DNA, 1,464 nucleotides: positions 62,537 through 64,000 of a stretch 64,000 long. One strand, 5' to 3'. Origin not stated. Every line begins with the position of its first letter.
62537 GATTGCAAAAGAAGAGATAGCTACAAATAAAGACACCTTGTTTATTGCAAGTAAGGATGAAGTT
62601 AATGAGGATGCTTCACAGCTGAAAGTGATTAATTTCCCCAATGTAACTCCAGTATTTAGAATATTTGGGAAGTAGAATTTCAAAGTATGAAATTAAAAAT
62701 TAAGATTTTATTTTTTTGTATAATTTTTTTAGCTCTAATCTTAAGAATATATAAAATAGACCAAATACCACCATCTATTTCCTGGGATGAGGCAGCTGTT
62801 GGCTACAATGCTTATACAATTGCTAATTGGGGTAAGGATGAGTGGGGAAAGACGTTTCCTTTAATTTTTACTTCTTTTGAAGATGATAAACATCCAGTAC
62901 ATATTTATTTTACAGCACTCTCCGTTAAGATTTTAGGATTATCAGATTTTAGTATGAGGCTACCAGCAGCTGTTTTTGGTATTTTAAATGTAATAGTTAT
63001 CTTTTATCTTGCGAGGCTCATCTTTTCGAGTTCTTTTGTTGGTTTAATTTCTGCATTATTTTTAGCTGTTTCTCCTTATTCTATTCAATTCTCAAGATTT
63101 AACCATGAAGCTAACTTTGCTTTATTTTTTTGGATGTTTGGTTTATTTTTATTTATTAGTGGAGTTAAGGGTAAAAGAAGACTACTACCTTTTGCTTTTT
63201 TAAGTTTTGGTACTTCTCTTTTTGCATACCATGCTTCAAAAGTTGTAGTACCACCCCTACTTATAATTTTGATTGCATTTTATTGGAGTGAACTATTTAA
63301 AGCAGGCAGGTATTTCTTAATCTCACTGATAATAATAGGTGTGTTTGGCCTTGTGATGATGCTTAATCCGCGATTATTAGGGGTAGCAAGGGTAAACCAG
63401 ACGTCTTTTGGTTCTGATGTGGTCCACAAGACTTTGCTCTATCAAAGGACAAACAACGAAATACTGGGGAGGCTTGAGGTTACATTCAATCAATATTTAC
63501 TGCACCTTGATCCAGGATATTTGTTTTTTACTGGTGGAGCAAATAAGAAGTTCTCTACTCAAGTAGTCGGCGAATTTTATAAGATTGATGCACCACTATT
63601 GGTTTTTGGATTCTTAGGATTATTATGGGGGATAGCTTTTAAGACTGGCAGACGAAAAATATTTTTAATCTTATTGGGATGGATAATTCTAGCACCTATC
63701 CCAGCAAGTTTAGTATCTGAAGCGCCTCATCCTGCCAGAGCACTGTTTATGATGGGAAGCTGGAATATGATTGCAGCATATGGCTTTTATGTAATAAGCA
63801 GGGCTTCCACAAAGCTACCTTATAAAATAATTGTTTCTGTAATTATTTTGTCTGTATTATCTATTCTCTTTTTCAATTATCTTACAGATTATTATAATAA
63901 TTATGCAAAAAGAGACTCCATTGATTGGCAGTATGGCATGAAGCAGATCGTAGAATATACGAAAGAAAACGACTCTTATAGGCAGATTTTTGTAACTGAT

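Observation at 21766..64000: Super-locus of ~22 GT-C-like polytopic glycosyltransferase paralogs with Dpm1-like GT2 donor synthases, a flippase and nucleotide-sugar genes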

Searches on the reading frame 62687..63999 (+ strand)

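Call 5: search_protein_families(library=pfam, proteins=[window:62687-63999:+], max_evalue=0.01)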
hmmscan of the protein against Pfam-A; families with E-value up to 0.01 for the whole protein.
window:62687-63999:+ (437 aa): 2 families
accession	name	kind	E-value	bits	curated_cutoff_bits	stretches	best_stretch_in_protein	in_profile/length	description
PF13231.12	PMT_2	-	5.9e-17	62.8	26.1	1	67-220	1-154/160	Dolichyl-phosphate-mannose-protein mannosyltransferase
PF02366.24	PMT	-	3.3e-05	24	22.7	1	11-211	2-209/245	Dolichyl-phosphate-mannose-protein mannosyltransferase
